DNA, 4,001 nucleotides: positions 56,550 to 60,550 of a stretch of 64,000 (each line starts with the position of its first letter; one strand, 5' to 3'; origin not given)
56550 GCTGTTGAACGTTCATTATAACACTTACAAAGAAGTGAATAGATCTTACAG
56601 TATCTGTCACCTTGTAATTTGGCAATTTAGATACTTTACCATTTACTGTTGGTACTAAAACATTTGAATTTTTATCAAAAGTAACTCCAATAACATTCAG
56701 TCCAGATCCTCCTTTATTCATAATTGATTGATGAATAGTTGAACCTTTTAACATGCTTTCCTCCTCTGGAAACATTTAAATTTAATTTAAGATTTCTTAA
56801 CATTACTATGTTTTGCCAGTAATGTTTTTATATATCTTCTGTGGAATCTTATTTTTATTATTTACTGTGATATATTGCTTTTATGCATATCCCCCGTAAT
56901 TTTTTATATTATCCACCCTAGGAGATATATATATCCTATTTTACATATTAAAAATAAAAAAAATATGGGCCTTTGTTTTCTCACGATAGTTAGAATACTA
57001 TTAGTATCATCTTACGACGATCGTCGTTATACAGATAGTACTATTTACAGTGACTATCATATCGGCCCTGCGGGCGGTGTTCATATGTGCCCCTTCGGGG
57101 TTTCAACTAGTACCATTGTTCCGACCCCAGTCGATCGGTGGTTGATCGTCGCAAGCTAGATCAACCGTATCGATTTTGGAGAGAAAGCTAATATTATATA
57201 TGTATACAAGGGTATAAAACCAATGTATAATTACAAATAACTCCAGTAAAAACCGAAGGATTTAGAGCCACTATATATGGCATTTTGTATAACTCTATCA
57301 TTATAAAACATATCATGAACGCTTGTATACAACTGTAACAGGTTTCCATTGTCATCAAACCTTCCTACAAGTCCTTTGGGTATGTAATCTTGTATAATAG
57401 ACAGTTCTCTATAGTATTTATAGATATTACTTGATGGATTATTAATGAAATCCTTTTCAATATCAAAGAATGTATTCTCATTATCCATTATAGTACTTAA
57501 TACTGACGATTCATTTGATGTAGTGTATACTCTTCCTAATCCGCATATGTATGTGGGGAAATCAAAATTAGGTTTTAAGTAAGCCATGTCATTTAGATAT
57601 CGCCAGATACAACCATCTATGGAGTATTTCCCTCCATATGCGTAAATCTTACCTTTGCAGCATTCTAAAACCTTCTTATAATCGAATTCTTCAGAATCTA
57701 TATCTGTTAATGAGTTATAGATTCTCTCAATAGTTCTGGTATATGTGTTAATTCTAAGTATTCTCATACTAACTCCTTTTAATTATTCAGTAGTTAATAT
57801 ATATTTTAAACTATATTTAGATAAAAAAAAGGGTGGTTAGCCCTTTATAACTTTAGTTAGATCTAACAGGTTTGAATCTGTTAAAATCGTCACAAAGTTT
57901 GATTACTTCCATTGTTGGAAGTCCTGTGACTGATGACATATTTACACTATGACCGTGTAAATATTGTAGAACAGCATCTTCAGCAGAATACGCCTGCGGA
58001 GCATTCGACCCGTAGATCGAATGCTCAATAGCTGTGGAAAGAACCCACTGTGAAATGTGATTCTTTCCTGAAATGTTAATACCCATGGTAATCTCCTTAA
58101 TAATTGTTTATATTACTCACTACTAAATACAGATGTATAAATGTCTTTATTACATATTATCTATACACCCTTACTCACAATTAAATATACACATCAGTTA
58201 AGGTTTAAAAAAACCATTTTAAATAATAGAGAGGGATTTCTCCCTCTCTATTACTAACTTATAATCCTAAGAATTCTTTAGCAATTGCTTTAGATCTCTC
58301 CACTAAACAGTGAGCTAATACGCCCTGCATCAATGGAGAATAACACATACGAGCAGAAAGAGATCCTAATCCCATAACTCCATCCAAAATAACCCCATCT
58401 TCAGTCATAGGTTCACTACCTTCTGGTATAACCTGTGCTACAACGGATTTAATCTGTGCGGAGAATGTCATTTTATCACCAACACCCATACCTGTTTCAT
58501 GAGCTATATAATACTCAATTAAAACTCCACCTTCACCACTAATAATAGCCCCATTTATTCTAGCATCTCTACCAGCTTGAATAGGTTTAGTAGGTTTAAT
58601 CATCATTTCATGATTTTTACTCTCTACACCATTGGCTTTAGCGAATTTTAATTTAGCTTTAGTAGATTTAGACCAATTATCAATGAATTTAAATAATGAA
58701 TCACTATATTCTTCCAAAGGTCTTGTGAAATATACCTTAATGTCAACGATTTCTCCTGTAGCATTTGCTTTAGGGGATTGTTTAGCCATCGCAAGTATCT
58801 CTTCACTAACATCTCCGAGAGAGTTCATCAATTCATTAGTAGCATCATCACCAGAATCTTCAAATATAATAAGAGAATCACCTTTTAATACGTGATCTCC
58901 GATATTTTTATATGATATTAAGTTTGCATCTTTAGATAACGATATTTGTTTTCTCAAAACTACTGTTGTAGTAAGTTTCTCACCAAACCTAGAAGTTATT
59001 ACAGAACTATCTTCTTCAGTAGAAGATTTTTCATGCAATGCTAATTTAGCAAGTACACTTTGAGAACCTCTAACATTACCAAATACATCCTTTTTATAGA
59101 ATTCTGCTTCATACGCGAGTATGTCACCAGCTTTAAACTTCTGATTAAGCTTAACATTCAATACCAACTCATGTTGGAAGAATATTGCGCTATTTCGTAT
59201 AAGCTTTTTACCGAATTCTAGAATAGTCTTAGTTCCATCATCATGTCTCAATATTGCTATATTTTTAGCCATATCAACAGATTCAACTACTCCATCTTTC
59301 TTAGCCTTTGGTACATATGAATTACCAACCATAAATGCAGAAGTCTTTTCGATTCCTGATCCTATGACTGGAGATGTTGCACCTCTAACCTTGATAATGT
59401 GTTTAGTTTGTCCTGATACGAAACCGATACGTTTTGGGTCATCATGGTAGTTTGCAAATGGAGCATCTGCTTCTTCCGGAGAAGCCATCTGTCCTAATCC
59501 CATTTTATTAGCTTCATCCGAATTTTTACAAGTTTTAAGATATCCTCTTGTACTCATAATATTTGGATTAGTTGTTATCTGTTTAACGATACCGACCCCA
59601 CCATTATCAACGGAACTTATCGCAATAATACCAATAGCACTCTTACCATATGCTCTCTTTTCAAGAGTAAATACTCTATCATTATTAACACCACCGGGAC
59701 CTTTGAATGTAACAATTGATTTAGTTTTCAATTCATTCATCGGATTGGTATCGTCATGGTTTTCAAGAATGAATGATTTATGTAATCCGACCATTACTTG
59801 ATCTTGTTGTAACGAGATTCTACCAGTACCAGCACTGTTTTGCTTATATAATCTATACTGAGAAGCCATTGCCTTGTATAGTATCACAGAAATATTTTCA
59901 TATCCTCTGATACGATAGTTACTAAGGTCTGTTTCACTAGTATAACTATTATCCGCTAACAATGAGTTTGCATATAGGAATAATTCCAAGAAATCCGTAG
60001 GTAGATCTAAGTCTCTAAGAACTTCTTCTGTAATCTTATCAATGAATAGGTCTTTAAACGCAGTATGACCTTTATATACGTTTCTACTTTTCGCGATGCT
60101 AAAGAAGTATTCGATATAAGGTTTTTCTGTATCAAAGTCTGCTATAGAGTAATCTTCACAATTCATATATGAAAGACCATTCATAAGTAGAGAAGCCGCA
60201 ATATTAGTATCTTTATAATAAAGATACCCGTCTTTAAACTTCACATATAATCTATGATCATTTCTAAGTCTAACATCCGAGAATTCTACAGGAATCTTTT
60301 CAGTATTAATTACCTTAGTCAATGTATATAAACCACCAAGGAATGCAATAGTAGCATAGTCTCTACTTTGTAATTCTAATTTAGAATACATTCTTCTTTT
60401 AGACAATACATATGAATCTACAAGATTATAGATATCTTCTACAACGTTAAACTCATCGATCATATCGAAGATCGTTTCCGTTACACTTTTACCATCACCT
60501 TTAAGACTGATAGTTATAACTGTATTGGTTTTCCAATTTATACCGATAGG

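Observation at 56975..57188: Stand-alone structured ncRNA candidate of about 215 nt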

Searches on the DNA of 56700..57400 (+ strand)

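Call 4: search_rna_families(source=window, start=56700, end=57400, threshold=evalue, max_evalue=10, show_alignments=3)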
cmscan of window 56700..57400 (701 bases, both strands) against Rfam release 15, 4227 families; matches with E-value up to 10: 3.
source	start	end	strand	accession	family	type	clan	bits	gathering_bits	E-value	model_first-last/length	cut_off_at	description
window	56905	56973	+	RF03161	S15-Flavobacteria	Cis-reg; leader;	CL00121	22.1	46.5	2.3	1-66/66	no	S15-Flavobacteria ribosomal protein leader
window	56892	56969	-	RF04174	MIR4208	Gene; miRNA;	-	21.5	140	1.1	58-135/191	no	MIR4208 microRNA precursor family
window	56738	56781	-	RF01316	CRISPR-DR3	Gene; CRISPR;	-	20.4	41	6.8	1-30/30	no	CRISPR RNA direct repeat element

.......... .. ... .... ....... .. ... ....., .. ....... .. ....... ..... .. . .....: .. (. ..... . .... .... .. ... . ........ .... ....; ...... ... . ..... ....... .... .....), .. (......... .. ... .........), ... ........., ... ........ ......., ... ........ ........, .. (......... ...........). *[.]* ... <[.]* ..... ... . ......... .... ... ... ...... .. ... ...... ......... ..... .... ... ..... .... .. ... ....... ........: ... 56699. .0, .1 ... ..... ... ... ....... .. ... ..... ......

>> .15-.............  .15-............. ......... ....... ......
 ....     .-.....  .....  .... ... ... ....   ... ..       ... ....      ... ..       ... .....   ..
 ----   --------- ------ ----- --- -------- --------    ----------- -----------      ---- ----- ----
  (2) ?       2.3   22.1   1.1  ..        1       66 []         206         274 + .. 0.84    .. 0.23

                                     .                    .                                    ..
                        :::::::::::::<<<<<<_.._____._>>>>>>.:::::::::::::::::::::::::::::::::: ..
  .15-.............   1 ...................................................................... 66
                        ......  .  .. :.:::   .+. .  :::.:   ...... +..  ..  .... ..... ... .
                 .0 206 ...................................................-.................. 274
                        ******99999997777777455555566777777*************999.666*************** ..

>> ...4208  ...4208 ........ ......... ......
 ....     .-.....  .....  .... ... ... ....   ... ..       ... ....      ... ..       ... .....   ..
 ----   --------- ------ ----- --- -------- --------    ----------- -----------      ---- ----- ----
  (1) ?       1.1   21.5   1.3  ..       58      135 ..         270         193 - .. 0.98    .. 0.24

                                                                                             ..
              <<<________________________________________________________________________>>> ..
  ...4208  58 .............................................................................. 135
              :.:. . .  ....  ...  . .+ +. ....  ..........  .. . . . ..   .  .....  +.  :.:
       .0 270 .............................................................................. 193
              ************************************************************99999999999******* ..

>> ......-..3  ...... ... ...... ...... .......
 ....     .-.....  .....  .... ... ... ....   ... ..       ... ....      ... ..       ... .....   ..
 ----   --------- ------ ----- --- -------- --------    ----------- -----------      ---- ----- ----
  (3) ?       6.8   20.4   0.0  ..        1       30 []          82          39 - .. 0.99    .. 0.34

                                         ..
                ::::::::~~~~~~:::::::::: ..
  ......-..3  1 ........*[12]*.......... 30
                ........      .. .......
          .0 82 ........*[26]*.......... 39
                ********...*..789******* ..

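Call 8: search_dna_similar(query=window:56800-57300:+, collection=phages, mode=distant, max_rows=40)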
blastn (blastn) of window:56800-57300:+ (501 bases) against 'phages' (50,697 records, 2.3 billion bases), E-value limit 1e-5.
No match.

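Call 56: build_rna_model(alignment_id=A3, structure=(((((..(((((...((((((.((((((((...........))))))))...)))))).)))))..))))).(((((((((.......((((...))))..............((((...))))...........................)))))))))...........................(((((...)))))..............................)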
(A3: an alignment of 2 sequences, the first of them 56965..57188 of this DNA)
Model R1 built from alignment A3 (2 sequences, 230 columns); structure: as given.
model positions 230; base pairs 46; branch points 3; effective number of sequences 1.09; information 0.591 bits per position. Calibrated on 0.2 Mb of random sequence (short: E-values are rough).
structure used (alignment columns):
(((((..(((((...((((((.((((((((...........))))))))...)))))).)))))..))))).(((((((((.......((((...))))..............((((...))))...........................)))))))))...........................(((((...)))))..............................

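Call 58: search_with_rna_model(model_id=R1, sources=[window, L004, L006, L007, L008, L009, L010, L011, L012], max_evalue=10, make_alignment=false)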
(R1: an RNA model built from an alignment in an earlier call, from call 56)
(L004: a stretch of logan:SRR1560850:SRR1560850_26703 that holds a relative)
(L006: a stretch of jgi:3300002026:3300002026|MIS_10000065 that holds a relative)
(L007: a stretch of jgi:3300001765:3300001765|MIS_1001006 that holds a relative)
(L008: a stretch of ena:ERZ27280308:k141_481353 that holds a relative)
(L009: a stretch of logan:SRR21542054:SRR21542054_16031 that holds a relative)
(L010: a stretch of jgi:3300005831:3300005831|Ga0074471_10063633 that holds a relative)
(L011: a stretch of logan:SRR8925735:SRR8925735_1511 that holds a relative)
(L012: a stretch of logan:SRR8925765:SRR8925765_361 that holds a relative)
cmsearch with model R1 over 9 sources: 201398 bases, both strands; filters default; matches with E-value up to 10: 8.
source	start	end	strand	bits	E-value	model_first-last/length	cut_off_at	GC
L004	13484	13713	+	279.2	8.6e-70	1-230/230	no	0.43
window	56965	57188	-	270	2e-67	1-230/230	no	0.46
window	22270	22382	+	14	0.097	1-230/230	no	0.31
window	6693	6775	-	11.2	0.48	76-157/230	no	0.42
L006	4458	4606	+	10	1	1-230/230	no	0.32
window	53408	53437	+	9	1.8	1-230/230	no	0.23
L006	5519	5687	+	7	6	1-230/230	no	0.34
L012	1332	1356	-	6.2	9.6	1-230/230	no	0.2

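Call 86: search_rna_families(source=window, start=56950, end=57200, threshold=evalue, max_evalue=10)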
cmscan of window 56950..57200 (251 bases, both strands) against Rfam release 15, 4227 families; matches with E-value up to 10: 1.
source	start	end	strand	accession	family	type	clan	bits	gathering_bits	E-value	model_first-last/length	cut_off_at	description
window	56950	57046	+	RF03532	SQ2397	Cis-reg;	-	17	100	0.7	133-243/243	5'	Cis-regulator of HTH transcription factor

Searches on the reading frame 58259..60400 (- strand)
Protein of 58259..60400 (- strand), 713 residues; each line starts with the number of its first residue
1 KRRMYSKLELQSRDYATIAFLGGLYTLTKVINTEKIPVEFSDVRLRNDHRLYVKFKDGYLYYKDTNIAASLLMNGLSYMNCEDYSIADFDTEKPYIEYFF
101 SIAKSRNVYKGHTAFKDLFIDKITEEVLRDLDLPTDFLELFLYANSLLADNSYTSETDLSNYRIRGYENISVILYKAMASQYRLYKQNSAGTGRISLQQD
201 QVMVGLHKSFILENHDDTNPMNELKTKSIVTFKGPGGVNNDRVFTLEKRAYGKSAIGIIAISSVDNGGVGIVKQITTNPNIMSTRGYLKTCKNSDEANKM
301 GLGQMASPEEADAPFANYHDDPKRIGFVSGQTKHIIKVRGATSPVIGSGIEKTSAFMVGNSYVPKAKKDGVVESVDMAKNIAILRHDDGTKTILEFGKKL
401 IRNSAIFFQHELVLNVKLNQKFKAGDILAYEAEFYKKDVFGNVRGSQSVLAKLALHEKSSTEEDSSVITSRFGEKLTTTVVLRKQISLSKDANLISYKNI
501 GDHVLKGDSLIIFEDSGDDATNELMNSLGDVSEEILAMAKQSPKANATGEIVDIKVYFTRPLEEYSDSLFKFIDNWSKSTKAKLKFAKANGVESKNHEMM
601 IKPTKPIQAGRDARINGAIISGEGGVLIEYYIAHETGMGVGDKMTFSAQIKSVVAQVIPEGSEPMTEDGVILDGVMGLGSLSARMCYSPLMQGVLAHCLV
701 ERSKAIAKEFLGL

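Call 30: find_related_loci(query=window:58259-60400:-, collection=viral_contigs, flank=10000)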
Query window:58259-60400:- (713 aa) in viral_contigs; peptide patterns used: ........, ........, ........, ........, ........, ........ (x = any residue, [..] = any of these).
No stretch of DNA in the collection matches any of the patterns.
